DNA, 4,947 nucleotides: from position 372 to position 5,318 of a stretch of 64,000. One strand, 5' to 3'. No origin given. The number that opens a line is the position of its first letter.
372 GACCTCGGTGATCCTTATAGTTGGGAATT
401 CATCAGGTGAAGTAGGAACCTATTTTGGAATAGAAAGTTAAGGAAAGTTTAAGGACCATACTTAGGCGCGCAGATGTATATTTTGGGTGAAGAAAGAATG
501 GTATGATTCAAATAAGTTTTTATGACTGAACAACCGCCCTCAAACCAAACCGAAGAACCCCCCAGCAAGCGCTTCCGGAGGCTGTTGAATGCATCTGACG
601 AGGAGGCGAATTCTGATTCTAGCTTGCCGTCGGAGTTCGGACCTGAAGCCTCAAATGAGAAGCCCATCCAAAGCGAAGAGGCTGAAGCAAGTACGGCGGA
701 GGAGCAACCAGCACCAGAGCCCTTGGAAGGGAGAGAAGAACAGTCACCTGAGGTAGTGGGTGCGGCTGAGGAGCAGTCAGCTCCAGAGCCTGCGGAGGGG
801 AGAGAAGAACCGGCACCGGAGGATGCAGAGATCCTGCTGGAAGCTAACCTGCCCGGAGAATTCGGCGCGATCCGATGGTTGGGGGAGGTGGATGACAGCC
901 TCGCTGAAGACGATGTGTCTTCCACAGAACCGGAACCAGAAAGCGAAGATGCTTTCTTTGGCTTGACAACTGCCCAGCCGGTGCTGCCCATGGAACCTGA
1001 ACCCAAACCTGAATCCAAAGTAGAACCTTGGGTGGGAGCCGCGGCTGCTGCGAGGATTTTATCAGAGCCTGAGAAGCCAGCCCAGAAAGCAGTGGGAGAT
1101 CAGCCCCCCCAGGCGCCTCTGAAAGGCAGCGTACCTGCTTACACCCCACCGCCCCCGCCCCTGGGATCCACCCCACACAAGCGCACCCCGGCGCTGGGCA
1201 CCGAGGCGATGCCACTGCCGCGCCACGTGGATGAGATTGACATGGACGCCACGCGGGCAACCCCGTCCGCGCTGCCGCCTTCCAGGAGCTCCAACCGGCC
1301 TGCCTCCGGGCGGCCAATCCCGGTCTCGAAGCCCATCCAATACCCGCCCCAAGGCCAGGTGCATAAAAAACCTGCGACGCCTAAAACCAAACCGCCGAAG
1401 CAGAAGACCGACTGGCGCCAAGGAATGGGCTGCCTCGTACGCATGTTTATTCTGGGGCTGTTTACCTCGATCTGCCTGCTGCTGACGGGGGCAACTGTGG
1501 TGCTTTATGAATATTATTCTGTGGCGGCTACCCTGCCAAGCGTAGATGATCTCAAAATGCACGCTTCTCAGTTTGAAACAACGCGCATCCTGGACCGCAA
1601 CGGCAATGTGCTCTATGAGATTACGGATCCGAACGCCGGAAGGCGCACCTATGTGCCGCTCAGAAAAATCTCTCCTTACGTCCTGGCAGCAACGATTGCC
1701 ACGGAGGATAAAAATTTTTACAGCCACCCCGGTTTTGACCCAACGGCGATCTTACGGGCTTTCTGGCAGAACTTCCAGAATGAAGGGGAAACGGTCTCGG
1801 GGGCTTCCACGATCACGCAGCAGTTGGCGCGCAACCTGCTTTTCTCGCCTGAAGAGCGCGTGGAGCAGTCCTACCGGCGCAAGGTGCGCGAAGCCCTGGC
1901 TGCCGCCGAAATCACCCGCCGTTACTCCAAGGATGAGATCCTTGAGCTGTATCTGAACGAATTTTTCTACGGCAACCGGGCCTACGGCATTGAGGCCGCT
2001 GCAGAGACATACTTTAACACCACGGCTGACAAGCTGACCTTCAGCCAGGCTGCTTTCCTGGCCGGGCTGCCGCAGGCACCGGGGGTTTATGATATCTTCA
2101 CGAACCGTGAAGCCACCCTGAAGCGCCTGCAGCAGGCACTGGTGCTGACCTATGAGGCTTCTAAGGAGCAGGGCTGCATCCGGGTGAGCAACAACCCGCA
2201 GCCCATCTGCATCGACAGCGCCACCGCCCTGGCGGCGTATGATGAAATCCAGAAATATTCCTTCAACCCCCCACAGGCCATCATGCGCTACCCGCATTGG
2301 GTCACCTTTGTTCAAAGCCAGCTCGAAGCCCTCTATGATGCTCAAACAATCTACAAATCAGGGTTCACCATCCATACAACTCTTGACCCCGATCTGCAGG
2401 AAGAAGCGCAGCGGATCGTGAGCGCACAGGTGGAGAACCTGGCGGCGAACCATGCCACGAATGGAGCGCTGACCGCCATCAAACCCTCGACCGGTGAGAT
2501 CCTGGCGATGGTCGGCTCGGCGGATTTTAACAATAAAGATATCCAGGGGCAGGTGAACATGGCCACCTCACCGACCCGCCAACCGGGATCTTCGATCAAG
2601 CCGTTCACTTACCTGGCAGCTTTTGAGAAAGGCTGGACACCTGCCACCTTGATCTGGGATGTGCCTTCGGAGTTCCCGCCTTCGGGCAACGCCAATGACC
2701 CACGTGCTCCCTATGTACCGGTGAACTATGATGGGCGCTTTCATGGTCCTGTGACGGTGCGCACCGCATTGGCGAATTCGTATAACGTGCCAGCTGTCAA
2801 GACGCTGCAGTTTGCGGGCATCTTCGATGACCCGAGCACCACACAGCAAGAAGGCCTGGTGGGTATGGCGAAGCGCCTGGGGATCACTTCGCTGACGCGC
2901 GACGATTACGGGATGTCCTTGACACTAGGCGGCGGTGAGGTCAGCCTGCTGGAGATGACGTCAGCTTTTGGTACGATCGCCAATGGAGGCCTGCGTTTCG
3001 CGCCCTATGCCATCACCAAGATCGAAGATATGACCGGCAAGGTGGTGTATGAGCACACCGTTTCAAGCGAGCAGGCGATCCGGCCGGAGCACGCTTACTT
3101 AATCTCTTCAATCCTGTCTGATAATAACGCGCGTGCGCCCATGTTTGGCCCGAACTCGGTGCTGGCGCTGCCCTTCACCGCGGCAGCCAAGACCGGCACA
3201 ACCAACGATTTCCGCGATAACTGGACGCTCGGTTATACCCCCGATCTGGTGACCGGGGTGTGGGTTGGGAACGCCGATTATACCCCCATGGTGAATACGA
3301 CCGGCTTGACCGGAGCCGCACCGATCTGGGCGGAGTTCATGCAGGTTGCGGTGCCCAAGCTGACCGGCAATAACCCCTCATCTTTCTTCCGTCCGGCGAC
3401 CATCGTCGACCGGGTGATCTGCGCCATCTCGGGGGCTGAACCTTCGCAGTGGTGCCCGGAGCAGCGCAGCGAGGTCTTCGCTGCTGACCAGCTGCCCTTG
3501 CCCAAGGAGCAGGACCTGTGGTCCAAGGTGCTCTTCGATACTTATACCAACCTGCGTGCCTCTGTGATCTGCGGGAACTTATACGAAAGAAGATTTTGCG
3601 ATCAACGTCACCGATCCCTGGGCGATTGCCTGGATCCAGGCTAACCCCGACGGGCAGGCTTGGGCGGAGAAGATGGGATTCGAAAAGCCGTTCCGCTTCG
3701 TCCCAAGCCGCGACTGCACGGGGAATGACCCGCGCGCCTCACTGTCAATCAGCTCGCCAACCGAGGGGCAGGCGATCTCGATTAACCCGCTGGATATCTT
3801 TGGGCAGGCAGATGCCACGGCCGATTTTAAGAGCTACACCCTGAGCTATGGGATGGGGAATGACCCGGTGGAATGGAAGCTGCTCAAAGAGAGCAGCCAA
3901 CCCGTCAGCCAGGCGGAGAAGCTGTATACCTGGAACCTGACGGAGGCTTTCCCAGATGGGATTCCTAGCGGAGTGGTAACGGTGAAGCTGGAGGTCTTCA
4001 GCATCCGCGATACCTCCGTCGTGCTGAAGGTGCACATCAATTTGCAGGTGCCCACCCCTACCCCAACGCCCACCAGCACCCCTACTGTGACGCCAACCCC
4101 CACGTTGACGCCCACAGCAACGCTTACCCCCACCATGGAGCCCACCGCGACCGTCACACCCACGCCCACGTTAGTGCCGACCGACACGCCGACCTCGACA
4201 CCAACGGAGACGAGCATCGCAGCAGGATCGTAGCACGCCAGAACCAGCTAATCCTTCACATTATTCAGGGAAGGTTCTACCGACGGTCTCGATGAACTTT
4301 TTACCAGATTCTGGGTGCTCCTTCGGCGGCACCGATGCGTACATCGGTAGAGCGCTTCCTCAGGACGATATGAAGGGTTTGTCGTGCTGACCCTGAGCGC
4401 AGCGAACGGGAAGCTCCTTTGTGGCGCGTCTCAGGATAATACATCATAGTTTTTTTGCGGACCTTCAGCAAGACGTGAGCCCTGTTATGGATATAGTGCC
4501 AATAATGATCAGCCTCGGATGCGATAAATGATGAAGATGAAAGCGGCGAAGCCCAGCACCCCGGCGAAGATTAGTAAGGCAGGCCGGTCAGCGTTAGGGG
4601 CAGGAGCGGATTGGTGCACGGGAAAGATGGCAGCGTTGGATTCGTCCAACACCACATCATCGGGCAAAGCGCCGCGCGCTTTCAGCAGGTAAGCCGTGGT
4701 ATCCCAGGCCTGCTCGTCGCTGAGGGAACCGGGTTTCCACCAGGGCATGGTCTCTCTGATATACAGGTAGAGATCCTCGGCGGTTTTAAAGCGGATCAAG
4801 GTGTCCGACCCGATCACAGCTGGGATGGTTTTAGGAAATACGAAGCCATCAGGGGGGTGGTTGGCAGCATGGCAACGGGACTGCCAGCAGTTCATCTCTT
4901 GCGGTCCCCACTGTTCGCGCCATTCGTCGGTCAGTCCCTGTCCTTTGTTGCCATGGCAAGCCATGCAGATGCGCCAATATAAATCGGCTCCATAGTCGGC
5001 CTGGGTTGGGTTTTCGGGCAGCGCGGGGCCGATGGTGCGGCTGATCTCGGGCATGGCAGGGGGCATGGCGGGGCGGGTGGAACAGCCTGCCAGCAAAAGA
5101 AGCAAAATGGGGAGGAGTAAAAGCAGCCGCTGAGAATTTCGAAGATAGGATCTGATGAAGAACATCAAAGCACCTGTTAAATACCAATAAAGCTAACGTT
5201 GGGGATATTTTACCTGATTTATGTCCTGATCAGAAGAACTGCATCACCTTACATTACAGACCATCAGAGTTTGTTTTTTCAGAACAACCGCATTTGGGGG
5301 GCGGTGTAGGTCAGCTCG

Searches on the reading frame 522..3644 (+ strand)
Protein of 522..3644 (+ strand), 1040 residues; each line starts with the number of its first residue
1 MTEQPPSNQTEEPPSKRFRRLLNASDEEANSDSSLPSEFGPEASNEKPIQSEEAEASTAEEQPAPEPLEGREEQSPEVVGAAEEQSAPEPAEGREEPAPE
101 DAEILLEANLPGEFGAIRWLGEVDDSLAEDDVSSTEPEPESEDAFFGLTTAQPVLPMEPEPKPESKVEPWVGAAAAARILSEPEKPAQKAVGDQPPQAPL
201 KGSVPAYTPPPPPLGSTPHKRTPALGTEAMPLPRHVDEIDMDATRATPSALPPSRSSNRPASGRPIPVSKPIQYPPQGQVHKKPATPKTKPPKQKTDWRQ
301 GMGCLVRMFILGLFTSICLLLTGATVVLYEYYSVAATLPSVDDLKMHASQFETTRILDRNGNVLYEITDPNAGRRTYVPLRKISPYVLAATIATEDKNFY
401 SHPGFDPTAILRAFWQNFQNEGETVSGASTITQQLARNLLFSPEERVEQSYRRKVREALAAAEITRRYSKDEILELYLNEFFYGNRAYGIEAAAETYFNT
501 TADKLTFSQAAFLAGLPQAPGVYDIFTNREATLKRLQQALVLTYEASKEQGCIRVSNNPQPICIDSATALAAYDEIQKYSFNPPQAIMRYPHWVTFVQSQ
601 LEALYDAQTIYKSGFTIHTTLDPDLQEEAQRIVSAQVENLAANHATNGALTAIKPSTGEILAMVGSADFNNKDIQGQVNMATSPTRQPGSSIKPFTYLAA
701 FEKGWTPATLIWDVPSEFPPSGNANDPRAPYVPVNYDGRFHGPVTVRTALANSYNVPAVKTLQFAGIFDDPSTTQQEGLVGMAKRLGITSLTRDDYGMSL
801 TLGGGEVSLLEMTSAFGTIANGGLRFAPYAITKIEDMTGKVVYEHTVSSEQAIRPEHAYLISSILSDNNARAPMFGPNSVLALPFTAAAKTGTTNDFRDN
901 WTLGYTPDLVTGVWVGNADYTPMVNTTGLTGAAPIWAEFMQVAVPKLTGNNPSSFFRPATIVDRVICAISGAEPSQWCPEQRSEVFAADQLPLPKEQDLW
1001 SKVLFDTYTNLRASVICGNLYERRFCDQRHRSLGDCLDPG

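Call 24: search_protein_families(library=pfam, proteins=[window:522-3644:+], max_evalue=0.0001)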
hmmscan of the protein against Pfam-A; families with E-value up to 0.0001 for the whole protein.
window:522-3644:+ (1040 aa): 2 families
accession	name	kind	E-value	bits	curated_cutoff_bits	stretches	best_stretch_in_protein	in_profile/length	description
PF00912.28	Transgly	-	6.1e-59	198.9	27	1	361-538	2-172/178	Transglycosylase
PF00905.27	Transpeptidase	-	2.2e-24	86.7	22.1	1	648-940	1-298/299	Penicillin binding protein transpeptidase domain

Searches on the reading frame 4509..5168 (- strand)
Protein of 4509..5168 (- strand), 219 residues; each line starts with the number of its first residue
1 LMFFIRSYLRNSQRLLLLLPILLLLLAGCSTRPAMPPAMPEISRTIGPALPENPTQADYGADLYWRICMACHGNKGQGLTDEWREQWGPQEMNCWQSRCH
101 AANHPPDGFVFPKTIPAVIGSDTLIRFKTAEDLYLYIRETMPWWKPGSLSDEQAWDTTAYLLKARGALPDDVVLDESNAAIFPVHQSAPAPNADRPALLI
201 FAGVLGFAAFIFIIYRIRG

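Call 24: search_protein_families(library=pfam, proteins=[window:4509-5168:-], max_evalue=0.0001)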
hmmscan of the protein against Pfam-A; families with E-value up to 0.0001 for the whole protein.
window:4509-5168:- (219 aa): 1 family
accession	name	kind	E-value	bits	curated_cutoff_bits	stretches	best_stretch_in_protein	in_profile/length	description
PF13442.11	Cytochrome_CBB3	-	1.3e-07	32.3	27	1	56-161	2-68/68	Cytochrome C oxidase, cbb3-type, subunit III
